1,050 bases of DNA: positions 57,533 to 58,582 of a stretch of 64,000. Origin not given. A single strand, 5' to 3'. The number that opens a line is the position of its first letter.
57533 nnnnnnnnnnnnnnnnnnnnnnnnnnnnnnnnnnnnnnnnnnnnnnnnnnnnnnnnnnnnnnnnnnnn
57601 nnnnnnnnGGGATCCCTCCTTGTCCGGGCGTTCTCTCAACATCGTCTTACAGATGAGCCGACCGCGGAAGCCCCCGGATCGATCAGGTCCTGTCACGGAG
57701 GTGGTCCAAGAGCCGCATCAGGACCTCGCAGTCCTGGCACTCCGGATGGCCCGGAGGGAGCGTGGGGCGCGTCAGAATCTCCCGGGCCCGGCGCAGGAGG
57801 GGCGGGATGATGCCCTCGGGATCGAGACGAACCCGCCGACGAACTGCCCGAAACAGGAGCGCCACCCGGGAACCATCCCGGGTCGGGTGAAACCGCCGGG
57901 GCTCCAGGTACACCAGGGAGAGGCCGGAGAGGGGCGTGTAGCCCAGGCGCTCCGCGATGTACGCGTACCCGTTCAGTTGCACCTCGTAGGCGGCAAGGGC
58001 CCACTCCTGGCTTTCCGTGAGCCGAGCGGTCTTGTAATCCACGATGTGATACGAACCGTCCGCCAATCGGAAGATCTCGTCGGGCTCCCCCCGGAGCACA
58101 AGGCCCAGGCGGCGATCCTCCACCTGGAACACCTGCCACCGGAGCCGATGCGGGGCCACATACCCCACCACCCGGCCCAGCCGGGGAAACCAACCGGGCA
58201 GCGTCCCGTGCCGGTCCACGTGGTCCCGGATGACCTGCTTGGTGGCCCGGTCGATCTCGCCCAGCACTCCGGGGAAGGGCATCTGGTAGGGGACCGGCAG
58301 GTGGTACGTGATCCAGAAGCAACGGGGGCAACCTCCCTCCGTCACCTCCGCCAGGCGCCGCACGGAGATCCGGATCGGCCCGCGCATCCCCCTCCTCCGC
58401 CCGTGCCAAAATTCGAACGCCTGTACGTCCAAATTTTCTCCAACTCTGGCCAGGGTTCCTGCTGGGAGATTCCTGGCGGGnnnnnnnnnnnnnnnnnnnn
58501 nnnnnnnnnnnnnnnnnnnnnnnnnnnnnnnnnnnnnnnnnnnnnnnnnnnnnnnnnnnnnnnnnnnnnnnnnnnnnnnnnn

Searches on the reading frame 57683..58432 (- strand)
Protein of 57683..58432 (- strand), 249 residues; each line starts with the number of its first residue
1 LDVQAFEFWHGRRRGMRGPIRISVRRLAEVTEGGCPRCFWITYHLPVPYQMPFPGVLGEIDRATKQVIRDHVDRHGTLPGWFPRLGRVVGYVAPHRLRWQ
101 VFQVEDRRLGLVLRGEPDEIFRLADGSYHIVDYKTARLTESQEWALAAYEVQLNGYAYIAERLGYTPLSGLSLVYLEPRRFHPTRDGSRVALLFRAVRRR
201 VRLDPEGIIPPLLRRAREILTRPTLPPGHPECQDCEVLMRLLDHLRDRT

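Call 3: search_protein_families(library=pfam, proteins=[window:57683-58432:-], max_evalue=0.01)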
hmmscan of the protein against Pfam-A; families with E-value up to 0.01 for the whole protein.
window:57683-58432:- (249 aa): 1 family
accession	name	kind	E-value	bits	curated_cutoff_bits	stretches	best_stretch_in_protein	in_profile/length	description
PF12705.13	PDDEXK_1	-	4.7e-10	40.3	22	1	94-237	105-242/247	PD-(D/E)XK nuclease superfamily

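Call 4: search_protein_families(library=ncbifam, proteins=[window:57683-58432:-], max_evalue=0.01)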
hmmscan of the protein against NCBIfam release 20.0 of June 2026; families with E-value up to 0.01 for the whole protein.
window:57683-58432:- (249 aa): 3 families
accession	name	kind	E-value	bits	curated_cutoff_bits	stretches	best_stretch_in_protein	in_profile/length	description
TIGR00372.1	cas4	equivalog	0.00092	19.1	65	0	112-179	67-128/180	CRISPR-associated protein Cas4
TIGR03623.1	TIGR03623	subfamily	0.0013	17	299.6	1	110-161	734-785/876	probable DNA repair protein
TIGR02786.1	addB_alphas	equivalog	0.0015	16.7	486.5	1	107-165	877-932/1024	double-strand break repair protein AddB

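Call 5: search_protein_families(library=padloc, proteins=[window:57683-58432:-], max_evalue=0.01)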
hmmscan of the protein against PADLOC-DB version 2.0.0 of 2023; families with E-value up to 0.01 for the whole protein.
window:57683-58432:- (249 aa): 4 families
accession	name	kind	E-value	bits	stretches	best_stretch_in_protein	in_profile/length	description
PDLC01250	Cas4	-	9.4e-06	24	1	102-181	51-121/168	"CAS-I,CAS-II,CAS-III,CAS-IV,CAS-V,CAS-VI; acquisition_associated"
PDLC00943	Cas4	-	0.00024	19.1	0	112-179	67-128/180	CRISPR-associated protein Cas4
PDLC00944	Cas4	-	0.00045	18.5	1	110-182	64-130/177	Cas4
PDLC02087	Cas4b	-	0.0022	16.1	1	112-162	73-120/189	-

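Call 7: search_solved_structures(query=window:57683-58432:-, max_evalue=1, show_alignments=2)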
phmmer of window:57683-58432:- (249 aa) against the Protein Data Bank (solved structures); distinct sequences matched with E-value up to 1: 12.
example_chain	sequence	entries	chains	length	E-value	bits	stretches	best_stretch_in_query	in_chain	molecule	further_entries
4v8m_Bh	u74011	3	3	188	0.0084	19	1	8-49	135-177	60S RIBOSOMAL SUBUNIT PROTEIN L31, PUTATIVE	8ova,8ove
5t5h_h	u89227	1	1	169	0.22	14.3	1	8-46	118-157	60S ribosomal subunit protein L31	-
6az3_e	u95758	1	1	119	0.25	14.1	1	8-47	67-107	60S ribosomal subunit protein L31, putative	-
8sbi_A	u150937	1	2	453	0.4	13.5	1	190-245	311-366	Lanosterol 14-alpha demethylase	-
6uez_A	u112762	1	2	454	0.4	13.5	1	190-245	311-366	Lanosterol 14-alpha demethylase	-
8ss0_A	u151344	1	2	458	0.41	13.5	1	190-245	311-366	Lanosterol 14-alpha demethylase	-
4uhi_A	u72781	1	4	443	0.46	13.3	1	190-245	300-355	STEROL 14-ALPHA DEMETHYLASE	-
3jcs_e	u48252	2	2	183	0.47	13.3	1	8-47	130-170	ribosomal protein L31e | eL31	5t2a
4uhl_A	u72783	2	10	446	0.47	13.2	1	190-245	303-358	STEROL 14-ALPHA DEMETHYLASE | Lanosterol 14-alpha demethylase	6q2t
8a3w_e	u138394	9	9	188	0.52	13.1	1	8-47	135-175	Putative 60S ribosomal subunit protein L31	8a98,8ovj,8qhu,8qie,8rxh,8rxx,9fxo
8yqo_A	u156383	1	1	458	0.53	13.1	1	190-245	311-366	Lanosterol 14-alpha demethylase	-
3jus_A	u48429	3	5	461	0.54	13.1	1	190-245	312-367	Lanosterol 14-alpha demethylase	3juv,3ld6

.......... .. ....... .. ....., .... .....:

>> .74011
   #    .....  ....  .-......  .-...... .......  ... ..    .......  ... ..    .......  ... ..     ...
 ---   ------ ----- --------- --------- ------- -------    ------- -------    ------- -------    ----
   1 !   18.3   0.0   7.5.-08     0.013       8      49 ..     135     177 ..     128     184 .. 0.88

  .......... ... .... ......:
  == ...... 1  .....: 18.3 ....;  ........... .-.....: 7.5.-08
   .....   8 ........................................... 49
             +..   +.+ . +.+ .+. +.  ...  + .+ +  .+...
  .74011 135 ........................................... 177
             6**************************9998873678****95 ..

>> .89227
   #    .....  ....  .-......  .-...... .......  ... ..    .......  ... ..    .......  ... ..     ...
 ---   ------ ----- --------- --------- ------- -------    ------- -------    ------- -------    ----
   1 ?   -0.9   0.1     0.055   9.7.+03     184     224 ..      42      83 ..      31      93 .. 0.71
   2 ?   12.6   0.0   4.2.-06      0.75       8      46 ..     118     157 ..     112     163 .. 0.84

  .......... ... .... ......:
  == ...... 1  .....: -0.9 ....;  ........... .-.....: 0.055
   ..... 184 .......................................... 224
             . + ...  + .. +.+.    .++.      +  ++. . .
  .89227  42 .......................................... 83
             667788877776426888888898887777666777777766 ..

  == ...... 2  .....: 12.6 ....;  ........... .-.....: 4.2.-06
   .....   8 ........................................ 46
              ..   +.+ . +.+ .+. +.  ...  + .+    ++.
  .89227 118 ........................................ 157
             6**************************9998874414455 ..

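Call 10: find_homologous_proteins(query=window:57683-58387:-, max_evalue=0.001)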
Query window:57683-58387:- (234 aa): 393 proteins with E <= 0.001 among 2024 candidates; the best 120 are listed.
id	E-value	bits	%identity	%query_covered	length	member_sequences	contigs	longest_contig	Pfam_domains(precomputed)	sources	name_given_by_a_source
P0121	2.1e-143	494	94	99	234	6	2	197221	PF12705.14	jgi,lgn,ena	-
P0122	2.4e-134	465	89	97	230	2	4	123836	PF12705.14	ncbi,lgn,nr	ncbi:MAG: PD-(D/E)XK nuclease family protein [Armatimonadota bacterium]|nr:PD-(D/E)XK nuclease famil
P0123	1.4e-103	364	77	92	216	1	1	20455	PF12705.14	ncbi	-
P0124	1.3e-101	357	68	97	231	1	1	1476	PF12705.14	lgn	-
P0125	1.5e-84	302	59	97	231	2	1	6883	PF12705.14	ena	-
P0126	7.0e-84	299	60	97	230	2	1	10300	PF12705.14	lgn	-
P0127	2.4e-81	291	57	99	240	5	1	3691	PF12705.14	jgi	jgi:hypothetical protein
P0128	2.0e-76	275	54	95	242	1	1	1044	PF12705.14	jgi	jgi:hypothetical protein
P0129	2.6e-74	268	54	98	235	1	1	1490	PF12705.14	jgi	jgi:hypothetical protein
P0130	1.9e-71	259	52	97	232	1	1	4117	PF12705.14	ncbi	-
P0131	1.3e-69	253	52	96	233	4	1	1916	PF12705.14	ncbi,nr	ncbi:MAG: PD-(D/E)XK nuclease family protein [bacterium]|nr:PD-(D/E)XK nuclease family protein [bact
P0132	5.6e-69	251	51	96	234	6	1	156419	PF12705.14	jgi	-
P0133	2.5e-66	242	52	99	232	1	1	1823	PF12705.14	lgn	-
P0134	2.6e-62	229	49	96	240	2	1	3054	PF12705.14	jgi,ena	-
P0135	3.2e-62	228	50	98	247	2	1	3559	PF12705.14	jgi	jgi:hypothetical protein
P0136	3.4e-62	228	48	94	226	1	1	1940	PF12705.14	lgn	-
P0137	1.1e-60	223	48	97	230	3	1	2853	PF12705.14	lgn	-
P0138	7.1e-60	221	51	93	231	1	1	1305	PF12705.14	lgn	-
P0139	1.6e-59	220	47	95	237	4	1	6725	PF12705.14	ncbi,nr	ncbi:MAG: PD-(D/E)XK nuclease family protein [Armatimonadota bacterium]|nr:PD-(D/E)XK nuclease famil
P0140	2.1e-59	219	46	97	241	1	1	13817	PF12705.14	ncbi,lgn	-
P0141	6.6e-59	218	48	93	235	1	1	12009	PF12705.14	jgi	jgi:hypothetical protein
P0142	1.4e-58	216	46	96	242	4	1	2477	PF12705.14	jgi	-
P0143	3.2e-58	215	47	97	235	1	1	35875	PF12705.14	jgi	jgi:hypothetical protein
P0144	4.8e-58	215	46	96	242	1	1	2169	PF12705.14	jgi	jgi:PD-(D/E)XK nuclease superfamily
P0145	8.2e-58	214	47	97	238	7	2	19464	PF12705.14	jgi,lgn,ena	-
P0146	8.4e-58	214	50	88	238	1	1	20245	PF12705.14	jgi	-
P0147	1.0e-57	214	49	92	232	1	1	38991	PF12705.14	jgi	jgi:hypothetical protein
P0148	1.2e-57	213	50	97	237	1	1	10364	PF12705.14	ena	-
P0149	1.6e-57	213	46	95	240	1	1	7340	PF12705.14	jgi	jgi:hypothetical protein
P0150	4.2e-57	212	46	97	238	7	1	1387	PF12705.14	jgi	-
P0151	5.3e-57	211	46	97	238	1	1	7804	PF12705.14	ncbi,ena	-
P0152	7.2e-57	211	44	97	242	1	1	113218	PF12705.14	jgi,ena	jgi:hypothetical protein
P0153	3.8e-56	209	46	97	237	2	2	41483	PF12705.14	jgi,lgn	jgi:hypothetical protein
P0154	9.1e-56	207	46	95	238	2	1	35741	PF12705.14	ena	-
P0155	1.3e-55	207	46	95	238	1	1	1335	PF12705.14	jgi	jgi:hypothetical protein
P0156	1.5e-54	203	45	86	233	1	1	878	PF12705.14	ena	-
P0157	1.8e-54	203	44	95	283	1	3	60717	PF12705.14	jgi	jgi:hypothetical protein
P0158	2.1e-54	203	47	94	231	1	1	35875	PF12705.14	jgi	jgi:hypothetical protein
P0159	2.3e-54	203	47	97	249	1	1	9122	PF12705.14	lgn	-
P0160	9.1e-54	201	50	91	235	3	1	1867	PF12705.14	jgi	-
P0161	1.0e-53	201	46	95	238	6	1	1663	PF12705.14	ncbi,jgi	-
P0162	1.2e-53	200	46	97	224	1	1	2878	PF12705.14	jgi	jgi:hypothetical protein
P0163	1.9e-52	196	43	96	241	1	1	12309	PF12705.14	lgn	-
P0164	2.0e-52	196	42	97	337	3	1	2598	PF12705.14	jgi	-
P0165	1.1e-51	194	46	89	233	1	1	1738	PF12705.14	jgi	jgi:hypothetical protein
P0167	3.3e-51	192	43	92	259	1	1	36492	PF12705.14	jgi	jgi:PD-(D/E)XK nuclease superfamily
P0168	3.9e-51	192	42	96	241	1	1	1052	PF12705.14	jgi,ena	-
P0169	8.8e-51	191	43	95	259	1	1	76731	PF12705.14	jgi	jgi:PD-(D/E)XK nuclease superfamily protein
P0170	8.9e-51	191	43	95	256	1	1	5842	PF12705.14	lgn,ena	-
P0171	1.1e-50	191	43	97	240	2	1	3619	PF12705.14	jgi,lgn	jgi:hypothetical protein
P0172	3.6e-50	189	41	95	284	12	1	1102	PF12705.14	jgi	jgi:hypothetical protein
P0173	7.0e-50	188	43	92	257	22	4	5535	PF12705.14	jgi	jgi:hypothetical protein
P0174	8.2e-50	188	42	95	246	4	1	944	PF12705.14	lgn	-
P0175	2.3e-49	186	45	96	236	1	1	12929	PF12705.14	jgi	-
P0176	5.0e-49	185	43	92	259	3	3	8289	PF12705.14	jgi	jgi:hypothetical protein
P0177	5.1e-49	185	43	92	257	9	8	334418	PF12705.14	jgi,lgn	jgi:hypothetical protein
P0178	9.2e-49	184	42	92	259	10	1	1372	PF12705.14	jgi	jgi:hypothetical protein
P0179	1.3e-48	184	45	90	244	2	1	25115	PF12705.14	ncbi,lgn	-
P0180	2.2e-48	183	43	95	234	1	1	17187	PF12705.14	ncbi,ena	-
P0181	2.3e-48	183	47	96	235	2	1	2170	PF12705.14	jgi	jgi:hypothetical protein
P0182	4.5e-48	182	42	95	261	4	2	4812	PF12705.14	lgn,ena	-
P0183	5.2e-48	182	42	97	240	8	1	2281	PF12705.14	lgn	-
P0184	5.7e-48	182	38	95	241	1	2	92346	PF12705.14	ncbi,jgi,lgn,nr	ncbi:MAG: hypothetical protein E3J71_09360 [Candidatus Stahlbacteria bacterium]|nr:MAG: hypothetical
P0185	5.9e-48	182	44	94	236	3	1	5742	PF12705.14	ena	-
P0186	7.6e-48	181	42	96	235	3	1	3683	PF12705.14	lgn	-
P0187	1.4e-47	180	43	90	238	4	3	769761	PF12705.14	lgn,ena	-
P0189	5.4e-47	179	42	95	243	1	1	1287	PF12705.14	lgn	-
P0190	7.2e-47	178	47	85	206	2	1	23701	PF12705.14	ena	-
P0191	9.4e-47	178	39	95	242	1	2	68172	PF12705.14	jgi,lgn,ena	-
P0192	1.1e-46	178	43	94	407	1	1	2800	PF12705.14,PF04326.20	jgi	jgi:hypothetical protein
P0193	1.4e-46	177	44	91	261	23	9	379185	PF12705.14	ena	-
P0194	1.6e-46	177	44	97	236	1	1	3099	PF12705.14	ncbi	-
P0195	2.3e-46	176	45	96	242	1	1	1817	PF12705.14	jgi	jgi:hypothetical protein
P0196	2.3e-46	176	43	91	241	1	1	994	PF12705.14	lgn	-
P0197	2.6e-46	176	42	97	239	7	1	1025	PF12705.14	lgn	-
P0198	2.6e-46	176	44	90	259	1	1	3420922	PF12705.14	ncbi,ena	-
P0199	3.1e-46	176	43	96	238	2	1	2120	PF12705.14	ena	-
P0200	3.3e-46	176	42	98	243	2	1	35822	PF12705.14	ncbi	-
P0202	1.0e-45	174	41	96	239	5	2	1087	PF12705.14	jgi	-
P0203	1.1e-45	174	45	87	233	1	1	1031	PF12705.14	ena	-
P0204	1.1e-45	174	43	89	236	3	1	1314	PF12705.14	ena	-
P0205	1.5e-45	174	44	94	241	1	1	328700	PF12705.14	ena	-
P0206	2.0e-45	173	43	94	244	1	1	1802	PF12705.14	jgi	jgi:hypothetical protein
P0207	2.4e-45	173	42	96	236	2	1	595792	PF12705.14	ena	-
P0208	4.3e-45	172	44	97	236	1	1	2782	PF12705.14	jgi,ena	-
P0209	5.7e-45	172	43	97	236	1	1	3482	PF12705.14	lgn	-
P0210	9.3e-45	171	43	91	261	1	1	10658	PF12705.14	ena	-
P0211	1.1e-44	171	42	97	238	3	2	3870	PF12705.14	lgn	-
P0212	1.2e-44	171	42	97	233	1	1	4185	PF12705.14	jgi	jgi:CRISPR/Cas system-associated exonuclease Cas4 (RecB family)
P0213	1.6e-44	170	47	82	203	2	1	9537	PF12705.14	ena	-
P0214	1.8e-44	170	42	95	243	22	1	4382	PF12705.14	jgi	jgi:hypothetical protein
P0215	1.9e-44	170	42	94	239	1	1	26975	PF12705.14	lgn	-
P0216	2.1e-44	170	43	96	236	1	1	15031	PF12705.14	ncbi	-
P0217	3.8e-44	169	44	91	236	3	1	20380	PF12705.14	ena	-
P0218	4.0e-44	169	47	89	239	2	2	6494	PF12705.14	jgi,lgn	-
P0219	4.5e-44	169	38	92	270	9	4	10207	PF12705.14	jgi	jgi:hypothetical protein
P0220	5.1e-44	169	40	96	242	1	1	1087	PF12705.14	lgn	-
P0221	6.8e-44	168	43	95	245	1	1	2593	PF12705.14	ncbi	-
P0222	1.0e-43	168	41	95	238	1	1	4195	PF12705.14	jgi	jgi:hypothetical protein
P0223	1.1e-43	168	41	89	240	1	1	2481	PF12705.14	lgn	-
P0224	1.3e-43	167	41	96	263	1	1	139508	PF12705.14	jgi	jgi:PD-(D/E)XK nuclease superfamily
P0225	1.3e-43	167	41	96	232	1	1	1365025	PF12705.14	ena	-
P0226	1.7e-43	167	40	97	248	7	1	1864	PF12705.14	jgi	jgi:hypothetical protein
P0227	1.9e-43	167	47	85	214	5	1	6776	PF12705.14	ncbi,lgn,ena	-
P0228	3.6e-43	166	42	95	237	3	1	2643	PF12705.14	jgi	jgi:hypothetical protein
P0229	4.3e-43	166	40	97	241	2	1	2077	PF12705.14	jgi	jgi:hypothetical protein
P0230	5.0e-43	166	43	97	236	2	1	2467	PF12705.14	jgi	jgi:hypothetical protein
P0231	5.1e-43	166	42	96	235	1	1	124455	PF12705.14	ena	-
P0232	5.4e-43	165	42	90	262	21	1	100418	PF12705.14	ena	-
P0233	1.1e-42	164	39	94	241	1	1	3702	PF12705.14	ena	-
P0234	1.1e-42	164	43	99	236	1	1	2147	PF12705.14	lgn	-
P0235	1.3e-42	164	40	97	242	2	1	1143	PF12705.14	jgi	-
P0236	1.3e-42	164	42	97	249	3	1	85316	PF12705.14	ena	-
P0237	1.3e-42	164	42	96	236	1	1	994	PF12705.14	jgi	jgi:CRISPR/Cas system-associated exonuclease Cas4 (RecB family)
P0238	1.4e-42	164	42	95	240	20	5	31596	PF12705.14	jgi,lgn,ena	jgi:hypothetical protein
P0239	1.7e-42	164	43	97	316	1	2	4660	PF12705.14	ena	-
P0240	1.8e-42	164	41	96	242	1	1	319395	PF12705.14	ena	-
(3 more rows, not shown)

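Call 13: find_related_loci(query=A1, collection=genome_contigs, flank=8000)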
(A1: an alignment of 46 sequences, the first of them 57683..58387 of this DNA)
Query A1 (234 aa) in genome_contigs; peptide patterns used: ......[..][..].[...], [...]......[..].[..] (x = any residue, [..] = any of these).
250 stretches matched a pattern; 212 encode a relative of the query (tblastn E <= 1e-3); the best 80 are kept; 80 distinct loci.
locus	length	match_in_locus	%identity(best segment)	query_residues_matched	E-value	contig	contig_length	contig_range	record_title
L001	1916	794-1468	52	4-227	6e-74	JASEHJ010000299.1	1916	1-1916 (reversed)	MAG: bacterium isolate Yes70-20 NODE_299_length_1916_cov_4.816765, whole genome shotgun sequence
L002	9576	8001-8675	52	5-228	7e-70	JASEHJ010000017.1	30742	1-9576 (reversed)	MAG: bacterium isolate Yes70-20 NODE_17_length_30742_cov_5.691270, whole genome shotgun sequence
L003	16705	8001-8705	47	5-231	2e-62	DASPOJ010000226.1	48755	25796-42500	MAG TPA_asm: Candidatus Methylomirabilota bacterium isolate SMAG_U12144 k141_2433116, whole genome shotgun sequence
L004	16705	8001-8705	46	5-231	6e-61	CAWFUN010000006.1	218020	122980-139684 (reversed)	MAG: Terriglobia bacterium isolate MFD05377.bin.2.35 genome assembly, contig: contig_74021, whole genome shotgun sequenc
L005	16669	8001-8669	43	20-234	2e-57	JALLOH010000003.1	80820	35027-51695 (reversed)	Acidobacteriia bacterium AH_259_A11_L15 NODE_3_length_80820_cov_11523.2, whole genome shotgun sequence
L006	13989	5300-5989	45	5-226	6e-56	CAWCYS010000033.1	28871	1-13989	MAG: Terriglobia bacterium isolate MFD09222.bin.2.30 genome assembly, contig: contig_173580, whole genome shotgun sequen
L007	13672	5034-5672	50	20-228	2e-55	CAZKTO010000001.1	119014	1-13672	MAG TPA_asm: uncultured Dehalococcoidia bacterium isolate SRP119689_co1_48 genome assembly, contig: NODE_129_length_1190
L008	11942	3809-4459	45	20-232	6e-55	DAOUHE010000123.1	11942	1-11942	MAG TPA_asm: Dehalococcoidia bacterium isolate S1_19 k129_712613, whole genome shotgun sequence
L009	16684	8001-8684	44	5-227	2e-54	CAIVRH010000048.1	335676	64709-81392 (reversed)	uncultured candidate division Zixibacteria bacterium isolate AM-sed-core3-D1_bin-832 genome assembly, contig: bin-832:48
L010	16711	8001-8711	38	5-234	1e-53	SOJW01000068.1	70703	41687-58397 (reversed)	MAG: Candidatus Stahlbacteria bacterium isolate E44_bin36 NODE_66_length_70703_cov_7.154258, whole genome shotgun sequen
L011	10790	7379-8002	45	20-223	1e-53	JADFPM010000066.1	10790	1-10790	MAG: Chloroflexota bacterium isolate B73T1L10 B73T1L10_NODE10132, whole genome shotgun sequence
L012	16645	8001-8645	44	20-230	1e-52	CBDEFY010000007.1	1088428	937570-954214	MAG: Dehalococcoidia bacterium isolate b072644e-70d4-4043-a6cf-a40efd764d31 genome assembly, contig: contig_7, whole gen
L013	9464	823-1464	43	20-228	8e-53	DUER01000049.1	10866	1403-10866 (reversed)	MAG TPA_asm: Dehalococcoidia bacterium isolate S120 Contig49, whole genome shotgun sequence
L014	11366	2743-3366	45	20-223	4e-52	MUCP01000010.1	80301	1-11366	MAG: SAR202 cluster bacterium Io17-Chloro-G2 DeepMed-Io17-C134, whole genome shotgun sequence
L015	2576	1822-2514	41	5-230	3e-52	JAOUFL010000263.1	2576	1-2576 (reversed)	MAG: Candidatus Zixiibacteriota bacterium isolate 4_1_July_SF_Bin42 4_1_July_SF_Bin42_scaffold_29798_c1, whole genome sh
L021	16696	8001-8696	39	5-231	4e-51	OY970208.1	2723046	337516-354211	MAG: uncultured candidate division Zixibacteria bacterium isolate MFD04408.bin.1.44 genome assembly, chromosome: 1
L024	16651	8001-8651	44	18-230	3e-51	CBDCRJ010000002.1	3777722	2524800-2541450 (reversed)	MAG: Dehalococcoidia bacterium isolate 2d39826d-14c6-4929-8ced-310aa4e6ff2e genome assembly, contig: contig_2, whole gen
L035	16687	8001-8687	41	5-227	3e-50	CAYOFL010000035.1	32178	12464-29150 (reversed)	MAG TPA_asm: uncultured Ignavibacteria bacterium isolate binchicken_co211_253 genome assembly, contig: NODE_807_length_3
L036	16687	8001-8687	43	5-227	3e-50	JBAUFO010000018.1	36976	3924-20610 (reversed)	MAG: Candidatus Zixiibacteriota bacterium isolate MFD13088_ilm_asm_bin32 k127_213116, whole genome shotgun sequence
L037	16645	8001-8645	44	20-230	6e-50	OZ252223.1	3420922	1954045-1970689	MAG: Dehalococcoidia bacterium isolate 61792766-41d2-4ca2-9188-a4e588d315ea genome assembly, chromosome: 1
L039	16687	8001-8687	41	5-227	5e-50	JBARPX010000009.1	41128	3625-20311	MAG: Candidatus Zixiibacteriota bacterium isolate MFD13424_ilm_asm_bin49 k127_140064, whole genome shotgun sequence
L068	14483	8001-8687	39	5-227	2e-47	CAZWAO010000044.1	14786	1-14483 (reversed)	MAG TPA_asm: uncultured Ignavibacteria bacterium isolate binchicken_co81_427 genome assembly, contig: NODE_6067_length_1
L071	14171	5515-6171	42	20-234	1e-47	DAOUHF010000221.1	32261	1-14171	MAG TPA_asm: Dehalococcoidia bacterium isolate S1_43 k129_881390, whole genome shotgun sequence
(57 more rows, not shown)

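Call 18: find_encoding_contigs(protein=P0123, flank=6000, max_places=3)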
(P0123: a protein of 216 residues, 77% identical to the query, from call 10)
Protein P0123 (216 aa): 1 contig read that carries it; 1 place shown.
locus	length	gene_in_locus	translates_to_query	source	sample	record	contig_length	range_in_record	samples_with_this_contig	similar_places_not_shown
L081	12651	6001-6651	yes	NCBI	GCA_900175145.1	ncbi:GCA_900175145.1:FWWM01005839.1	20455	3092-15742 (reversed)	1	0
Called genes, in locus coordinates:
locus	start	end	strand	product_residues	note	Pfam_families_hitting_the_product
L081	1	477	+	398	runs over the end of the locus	PF13433:Peripla_BP_5, PF13458:Peripla_BP_6, PF01094:ANF_receptor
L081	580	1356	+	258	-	PF00106:adh_short, PF08659:KR, PF13561:adh_short_C2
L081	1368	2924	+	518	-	PF00501:AMP-binding, PF13193:AMP-binding_C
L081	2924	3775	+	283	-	PF00296:Bac_luciferase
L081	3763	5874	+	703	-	PF01494:FAD_binding_3 (weak), PF05834:Lycopene_cycl (weak), PF13450:NAD_binding_8 (faint), PF01494:FAD_binding_3, PF00724:Oxidored_FMN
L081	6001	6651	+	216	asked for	PF12705:PDDEXK_1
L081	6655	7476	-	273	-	PF02633:Creatininase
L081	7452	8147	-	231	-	PF00005:ABC_tran, PF13304:AAA_21 (faint)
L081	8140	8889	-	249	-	PF00005:ABC_tran, PF13401:AAA_22 (faint), PF13304:AAA_21 (weak), PF12399:BCA_ABC_TP_C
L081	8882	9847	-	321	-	PF02653:BPD_transp_2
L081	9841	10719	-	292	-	PF02653:BPD_transp_2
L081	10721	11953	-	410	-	PF13433:Peripla_BP_5, PF13458:Peripla_BP_6, PF01094:ANF_receptor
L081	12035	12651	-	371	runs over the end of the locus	PF00155:Aminotran_1_2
